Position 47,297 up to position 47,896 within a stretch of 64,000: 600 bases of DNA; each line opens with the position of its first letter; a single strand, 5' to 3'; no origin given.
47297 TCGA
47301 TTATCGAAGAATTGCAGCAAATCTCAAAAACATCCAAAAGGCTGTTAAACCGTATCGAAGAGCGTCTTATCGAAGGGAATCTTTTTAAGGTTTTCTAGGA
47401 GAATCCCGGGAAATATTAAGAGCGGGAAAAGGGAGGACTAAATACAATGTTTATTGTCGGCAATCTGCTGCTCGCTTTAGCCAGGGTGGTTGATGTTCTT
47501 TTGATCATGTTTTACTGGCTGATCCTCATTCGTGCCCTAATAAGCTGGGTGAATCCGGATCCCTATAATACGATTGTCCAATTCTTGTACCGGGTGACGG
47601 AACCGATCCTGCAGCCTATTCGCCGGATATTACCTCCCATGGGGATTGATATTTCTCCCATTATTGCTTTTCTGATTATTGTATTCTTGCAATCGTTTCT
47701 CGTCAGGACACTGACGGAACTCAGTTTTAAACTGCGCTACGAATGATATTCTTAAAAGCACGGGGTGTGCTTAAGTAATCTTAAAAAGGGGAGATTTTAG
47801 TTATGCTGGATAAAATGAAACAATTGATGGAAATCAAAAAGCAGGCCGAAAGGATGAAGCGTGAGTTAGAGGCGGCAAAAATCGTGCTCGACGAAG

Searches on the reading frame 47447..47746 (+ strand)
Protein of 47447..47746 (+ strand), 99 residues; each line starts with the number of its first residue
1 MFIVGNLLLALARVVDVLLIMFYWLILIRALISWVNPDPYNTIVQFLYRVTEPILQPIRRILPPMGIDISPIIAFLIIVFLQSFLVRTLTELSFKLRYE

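Call 92: search_protein_families(library=pfam, proteins=[window:47447-47746:+], max_evalue=1)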
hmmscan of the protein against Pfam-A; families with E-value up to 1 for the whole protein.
window:47447-47746:+ (99 aa): 2 families
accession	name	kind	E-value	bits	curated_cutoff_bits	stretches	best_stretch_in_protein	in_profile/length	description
PF02325.22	YGGT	-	3.9e-24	85.3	27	1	17-85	2-70/70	YGGT family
PF07670.19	Gate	-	0.32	11.9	29.6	1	15-59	2-39/104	Nucleoside recognition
